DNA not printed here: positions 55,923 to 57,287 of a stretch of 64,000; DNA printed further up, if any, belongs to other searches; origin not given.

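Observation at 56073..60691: PEP-mutase phosphonate module without a phosphonopyruvate decarboxylase; a CobD-like PLP enzyme sits where the driving step should be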

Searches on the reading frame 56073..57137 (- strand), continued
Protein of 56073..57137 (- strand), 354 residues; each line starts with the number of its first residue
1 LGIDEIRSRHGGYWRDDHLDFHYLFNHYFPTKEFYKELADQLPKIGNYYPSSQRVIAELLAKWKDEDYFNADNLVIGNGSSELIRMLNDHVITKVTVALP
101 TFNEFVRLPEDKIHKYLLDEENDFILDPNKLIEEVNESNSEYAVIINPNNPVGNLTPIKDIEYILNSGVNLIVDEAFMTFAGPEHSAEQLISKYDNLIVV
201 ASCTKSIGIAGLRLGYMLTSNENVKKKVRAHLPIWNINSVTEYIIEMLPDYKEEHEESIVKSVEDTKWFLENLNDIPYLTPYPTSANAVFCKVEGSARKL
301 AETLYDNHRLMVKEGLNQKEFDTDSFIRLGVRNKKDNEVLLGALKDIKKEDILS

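Call 94: search_dna_similar(query=P0083, collection=plasmids, mode=protein, max_rows=15, max_evalue=1e-15)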
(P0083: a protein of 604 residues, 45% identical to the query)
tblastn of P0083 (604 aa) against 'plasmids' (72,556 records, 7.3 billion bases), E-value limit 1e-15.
Records with a match: 91; places in all: 105; records where one place covers at least 80% of the query: 14.
Best place of each record, by identity: <60% 91.
By first word of the organism name: Sinorhizobium 15; Agrobacterium 13; Rhizobium 9; Mesorhizobium 6; Salmonella 5; Escherichia 4; Bacillus 3; Candidatus 3; Streptomyces 3; Erwinia 2; and 24 more.
By predicted mobility (MOB-suite, as given by PLSDB): non-mobilizable 48; conjugative 39; mobilizable 4.
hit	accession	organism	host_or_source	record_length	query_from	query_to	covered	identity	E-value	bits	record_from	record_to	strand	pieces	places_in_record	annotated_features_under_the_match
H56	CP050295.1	Mesorhizobium loti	Oxytropis kamtschatica,cell ...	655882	13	593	96%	35.5%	4e-51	308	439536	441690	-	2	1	histidinol-phosphate aminotransferase family protein | phosphocholine cytidylyltransferase family protein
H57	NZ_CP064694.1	Bradyrhizobium sp. 187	Acmispon strigosus,cell culture,root ...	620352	13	596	95%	34.8%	3e-48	286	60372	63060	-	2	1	histidinol-phosphate transaminase | phosphocholine cytidylyltransferase family protein | CDP-alcohol phosphatidyltransferase family protein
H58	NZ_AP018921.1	Pseudonocardia autotrophica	-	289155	13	604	98%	31.2%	2e-69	252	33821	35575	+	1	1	aminotransferase class I/II-fold pyridoxal phosphate-dependent enzyme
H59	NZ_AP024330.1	Erwinia rhapontici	Brassica rapa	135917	13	600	97%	30.9%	1e-65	241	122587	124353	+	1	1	aminotransferase class I/II-fold pyridoxal phosphate-dependent enzyme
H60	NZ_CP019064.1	Rahnella sikkimica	bacteria,soil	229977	13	600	97%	30.7%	6e-64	235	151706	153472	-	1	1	aminotransferase class I/II-fold pyridoxal phosphate-dependent enzyme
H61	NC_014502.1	Gloeothece verrucosa PCC 7822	fresh water in rice field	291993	13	588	95%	31.3%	2e-75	269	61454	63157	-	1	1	aminotransferase class I/II-fold pyridoxal phosphate-dependent enzyme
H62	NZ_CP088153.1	Mesorhizobium mediterraneum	Cicer arietinum L.,cell culture,radical ...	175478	28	598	95%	31.0%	1e-58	219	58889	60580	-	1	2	aminotransferase class I/II-fold pyridoxal phosphate-dependent enzyme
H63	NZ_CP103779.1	Bacillus toyonensis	cell culture,Commercial plant nursery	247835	13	602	98%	29.7%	4e-71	256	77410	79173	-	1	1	aminotransferase class I/II-fold pyridoxal phosphate-dependent enzyme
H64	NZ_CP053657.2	Bacillus cereus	culture,soil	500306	13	602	98%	29.6%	1e-71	258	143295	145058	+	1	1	aminotransferase class I/II-fold pyridoxal phosphate-dependent enzyme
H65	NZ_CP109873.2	Bacillus cereus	pepper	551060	13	602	98%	29.6%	1e-71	258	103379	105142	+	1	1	aminotransferase class I/II-fold pyridoxal phosphate-dependent enzyme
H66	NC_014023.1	Priestia megaterium QM B1551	-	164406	13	596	97%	29.5%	5e-66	241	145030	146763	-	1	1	aminotransferase class I/II-fold pyridoxal phosphate-dependent enzyme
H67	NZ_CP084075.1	Fusobacterium vincentii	-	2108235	13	598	97%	29.2%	3e-82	289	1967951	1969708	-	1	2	none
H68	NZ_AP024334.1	Erwinia rhapontici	Brassica rapa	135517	73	600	87%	31.0%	3e-57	216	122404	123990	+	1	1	aminotransferase class I/II-fold pyridoxal phosphate-dependent enzyme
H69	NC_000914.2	Sinorhizobium fredii NGR234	-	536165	25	596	95%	26.2%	1e-37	157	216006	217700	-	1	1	aminotransferase class I/II-fold pyridoxal phosphate-dependent enzyme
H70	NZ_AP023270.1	Agrobacterium vitis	Vitis vinifera,grapevine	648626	171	600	71%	32.6%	1e-56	214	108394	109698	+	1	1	aminotransferase class I/II-fold pyridoxal phosphate-dependent enzyme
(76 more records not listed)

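Call 95: get_annotated_region(hit=H64, flank=8000)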
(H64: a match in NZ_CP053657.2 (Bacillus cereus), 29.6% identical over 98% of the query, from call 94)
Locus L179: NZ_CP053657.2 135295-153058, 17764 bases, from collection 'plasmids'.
description: Bacillus cereus strain CTMA_1571 plasmid p.1, complete sequence
organism: Bacillus cereus (NCBI taxid 1396)
taxonomy: Bacteria; Bacillota; Bacilli; Bacillales; Bacillaceae; Bacillus; Bacillus cereus
host: -; source: culture,soil; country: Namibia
typing (MOB-suite, as given by PLSDB): non-mobilizable; replicon rep_cluster_125,rep_cluster_1698; mating-pair formation MPF_T
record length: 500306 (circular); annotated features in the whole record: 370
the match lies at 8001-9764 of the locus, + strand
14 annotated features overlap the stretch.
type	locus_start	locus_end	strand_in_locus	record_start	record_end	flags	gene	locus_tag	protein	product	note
CDS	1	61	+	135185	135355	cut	-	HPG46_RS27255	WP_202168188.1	hypothetical protein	-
CDS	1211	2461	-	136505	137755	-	-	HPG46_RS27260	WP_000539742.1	MFS transporter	GO:0055085 - transmembrane transport [Evidence IEA]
CDS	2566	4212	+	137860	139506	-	-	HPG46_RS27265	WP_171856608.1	ABC transporter substrate-binding protein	-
CDS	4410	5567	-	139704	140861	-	-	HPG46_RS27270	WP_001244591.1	1-deoxy-D-xylulose-5-phosphate reductoisomerase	GO:0008299 - isoprenoid biosynthetic process [Evidence IEA]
CDS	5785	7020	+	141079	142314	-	-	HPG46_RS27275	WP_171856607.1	hypothetical protein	-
CDS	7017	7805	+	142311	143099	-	-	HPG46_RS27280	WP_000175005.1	AAC(3) family N-acetyltransferase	GO:0046677 - response to antibiotic [Evidence IEA]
CDS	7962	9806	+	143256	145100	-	-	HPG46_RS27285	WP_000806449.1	aminotransferase class I/II-fold pyridoxal phosphate-dependent enzyme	GO:0009058 - biosynthetic process [Evidence IEA]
CDS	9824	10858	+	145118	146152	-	-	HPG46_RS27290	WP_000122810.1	hypothetical protein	-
CDS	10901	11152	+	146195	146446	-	-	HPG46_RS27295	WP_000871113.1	acyl carrier protein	-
CDS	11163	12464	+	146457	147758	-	-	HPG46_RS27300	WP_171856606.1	aminoacyl--tRNA ligase-related protein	GO:0006418 - tRNA aminoacylation for protein translation [Evidence IEA]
CDS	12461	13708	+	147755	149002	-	-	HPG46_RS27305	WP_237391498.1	ATP-grasp domain-containing protein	-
CDS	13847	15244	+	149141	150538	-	-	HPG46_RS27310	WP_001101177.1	bifunctional UDP-sugar hydrolase/5'-nucleotidase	-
CDS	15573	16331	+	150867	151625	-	-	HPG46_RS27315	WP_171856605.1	ParB N-terminal domain-containing protein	-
CDS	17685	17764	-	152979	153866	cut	-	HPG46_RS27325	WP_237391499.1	hypothetical protein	-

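Call 96: get_annotated_region(hit=H56, flank=8000)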
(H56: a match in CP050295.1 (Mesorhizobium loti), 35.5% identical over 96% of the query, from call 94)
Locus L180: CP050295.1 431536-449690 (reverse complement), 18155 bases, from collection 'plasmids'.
description: Mesorhizobium loti strain 582 plasmid p_1, complete sequence
organism: Mesorhizobium loti (NCBI taxid 381)
taxonomy: Bacteria; Pseudomonadota; Alphaproteobacteria; Hyphomicrobiales; Phyllobacteriaceae; Mesorhizobium; Mesorhizobium loti
host: -; source: Oxytropis kamtschatica,cell culture,root nodule; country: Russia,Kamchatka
typing (MOB-suite, as given by PLSDB): non-mobilizable; mating-pair formation MPF_T
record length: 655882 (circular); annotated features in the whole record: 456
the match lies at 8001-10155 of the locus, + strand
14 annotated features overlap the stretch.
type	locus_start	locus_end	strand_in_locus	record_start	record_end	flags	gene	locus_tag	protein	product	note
CDS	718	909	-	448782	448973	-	-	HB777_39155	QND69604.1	hypothetical protein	-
CDS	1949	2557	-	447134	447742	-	-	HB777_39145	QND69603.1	hypothetical protein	-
CDS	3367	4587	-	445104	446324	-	-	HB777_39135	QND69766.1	aminotransferase class I/II-fold pyridoxal phosphate-dependent enzyme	-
CDS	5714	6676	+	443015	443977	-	aepX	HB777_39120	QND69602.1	phosphoenolpyruvate mutase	-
CDS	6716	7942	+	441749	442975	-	-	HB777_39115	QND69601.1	aminotransferase class I/II-fold pyridoxal phosphate-dependent enzyme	-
CDS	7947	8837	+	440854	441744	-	-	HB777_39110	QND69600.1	phosphocholine cytidylyltransferase family protein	-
CDS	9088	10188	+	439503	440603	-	-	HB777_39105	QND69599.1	histidinol-phosphate aminotransferase family protein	-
CDS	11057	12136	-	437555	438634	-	-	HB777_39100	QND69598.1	IS5 family transposase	-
CDS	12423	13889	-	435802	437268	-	-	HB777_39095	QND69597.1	alkaline phosphatase family protein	-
CDS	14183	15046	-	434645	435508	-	-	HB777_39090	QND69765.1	ABC transporter permease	-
CDS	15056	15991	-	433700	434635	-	-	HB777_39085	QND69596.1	ABC transporter permease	-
CDS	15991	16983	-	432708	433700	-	-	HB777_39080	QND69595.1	ABC transporter ATP-binding protein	-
CDS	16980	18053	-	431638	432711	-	-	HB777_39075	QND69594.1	ABC transporter ATP-binding protein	-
CDS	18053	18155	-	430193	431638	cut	-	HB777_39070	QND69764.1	oligopeptide ABC transporter substrate-binding protein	-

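Call 97: get_annotated_region(hit=H57, flank=8000)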
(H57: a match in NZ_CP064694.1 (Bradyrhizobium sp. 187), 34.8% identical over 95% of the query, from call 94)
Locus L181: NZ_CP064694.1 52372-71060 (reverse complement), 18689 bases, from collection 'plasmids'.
description: Bradyrhizobium sp. 187 plasmid p187_1, complete sequence
organism: Bradyrhizobium sp. 187 (NCBI taxid 2782655)
taxonomy: Bacteria; Pseudomonadota; Alphaproteobacteria; Hyphomicrobiales; Nitrobacteraceae; Bradyrhizobium; Bradyrhizobium sp. 187
host: -; source: Acmispon strigosus,cell culture,root nodule; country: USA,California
typing (MOB-suite, as given by PLSDB): non-mobilizable
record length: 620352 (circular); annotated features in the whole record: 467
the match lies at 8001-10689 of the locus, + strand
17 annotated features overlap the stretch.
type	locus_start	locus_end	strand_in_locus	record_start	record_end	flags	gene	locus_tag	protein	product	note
CDS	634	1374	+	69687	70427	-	-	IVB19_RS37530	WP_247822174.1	hypothetical protein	-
CDS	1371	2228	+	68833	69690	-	-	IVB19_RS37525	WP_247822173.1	HAD hydrolase-like protein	-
CDS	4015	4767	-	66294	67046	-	-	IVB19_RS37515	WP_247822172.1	LuxR family transcriptional regulator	-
CDS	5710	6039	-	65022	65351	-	-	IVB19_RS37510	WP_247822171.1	hypothetical protein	-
CDS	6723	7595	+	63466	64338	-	aepX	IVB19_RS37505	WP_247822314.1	phosphoenolpyruvate mutase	GO:0019634 - organic phosphonate metabolic process [Evidence IEA]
CDS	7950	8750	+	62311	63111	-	-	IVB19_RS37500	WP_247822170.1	phosphocholine cytidylyltransferase family protein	-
CDS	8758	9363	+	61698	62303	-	-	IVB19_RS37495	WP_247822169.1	CDP-alcohol phosphatidyltransferase family protein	GO:0008654 - phospholipid biosynthetic process [Evidence IEA]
CDS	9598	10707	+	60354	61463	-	-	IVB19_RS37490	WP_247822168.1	histidinol-phosphate transaminase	GO:0000105 - histidine biosynthetic process [Evidence IEA]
CDS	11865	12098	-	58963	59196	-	-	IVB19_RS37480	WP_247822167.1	hypothetical protein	-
CDS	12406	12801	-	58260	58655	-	-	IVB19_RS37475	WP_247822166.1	hypothetical protein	-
CDS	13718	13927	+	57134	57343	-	-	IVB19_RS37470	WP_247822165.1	hypothetical protein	-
CDS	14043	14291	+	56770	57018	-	-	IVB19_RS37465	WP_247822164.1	hypothetical protein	-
CDS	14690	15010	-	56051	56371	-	-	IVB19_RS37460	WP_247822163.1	hypothetical protein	-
CDS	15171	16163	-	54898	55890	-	-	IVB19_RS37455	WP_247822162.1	hypothetical protein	-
CDS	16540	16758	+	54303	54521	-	-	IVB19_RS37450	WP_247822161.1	hypothetical protein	-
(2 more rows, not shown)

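Call 102: get_annotated_region(hit=H59, flank=8000)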
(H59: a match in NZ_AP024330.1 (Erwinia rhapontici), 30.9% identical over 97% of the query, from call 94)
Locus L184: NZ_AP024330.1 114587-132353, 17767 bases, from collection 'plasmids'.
description: Erwinia rhapontici strain MAFF 311153 plasmid pERA53, complete sequence
organism: Erwinia rhapontici (NCBI taxid 55212)
taxonomy: Bacteria; Pseudomonadota; Gammaproteobacteria; Enterobacterales; Erwiniaceae; Erwinia; Erwinia rhapontici
host: -; source: Brassica rapa; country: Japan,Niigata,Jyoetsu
typing (MOB-suite, as given by PLSDB): non-mobilizable
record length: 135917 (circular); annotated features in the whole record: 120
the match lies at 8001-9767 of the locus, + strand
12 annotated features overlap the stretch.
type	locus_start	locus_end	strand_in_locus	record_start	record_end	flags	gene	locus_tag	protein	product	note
CDS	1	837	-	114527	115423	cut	-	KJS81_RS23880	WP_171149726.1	LysR family transcriptional regulator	-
CDS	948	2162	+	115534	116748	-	-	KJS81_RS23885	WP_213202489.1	MFS transporter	GO:0055085 - transmembrane transport [Evidence IEA]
CDS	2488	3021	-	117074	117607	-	-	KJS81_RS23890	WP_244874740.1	GNAT family N-acetyltransferase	-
CDS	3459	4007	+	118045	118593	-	-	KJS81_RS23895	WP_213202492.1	hypothetical protein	-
CDS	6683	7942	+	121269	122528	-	-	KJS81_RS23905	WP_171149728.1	hypothetical protein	-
CDS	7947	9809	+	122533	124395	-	-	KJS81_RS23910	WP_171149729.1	aminotransferase class I/II-fold pyridoxal phosphate-dependent enzyme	GO:0009058 - biosynthetic process [Evidence IEA]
CDS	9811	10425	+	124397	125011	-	-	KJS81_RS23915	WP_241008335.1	CDP-alcohol phosphatidyltransferase family protein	GO:0008654 - phospholipid biosynthetic process [Evidence IEA]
CDS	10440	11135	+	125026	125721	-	-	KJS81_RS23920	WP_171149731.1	HAD family hydrolase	-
CDS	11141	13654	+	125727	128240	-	-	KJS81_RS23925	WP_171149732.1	HAD-IIIC family phosphatase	-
CDS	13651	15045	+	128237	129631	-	-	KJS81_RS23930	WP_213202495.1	SDR family NAD(P)-dependent oxidoreductase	-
CDS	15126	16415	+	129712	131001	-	-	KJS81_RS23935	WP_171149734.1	ATP-grasp domain-containing protein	-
CDS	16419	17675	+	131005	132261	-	-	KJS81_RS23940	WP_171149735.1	MFS transporter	GO:0055085 - transmembrane transport [Evidence IEA]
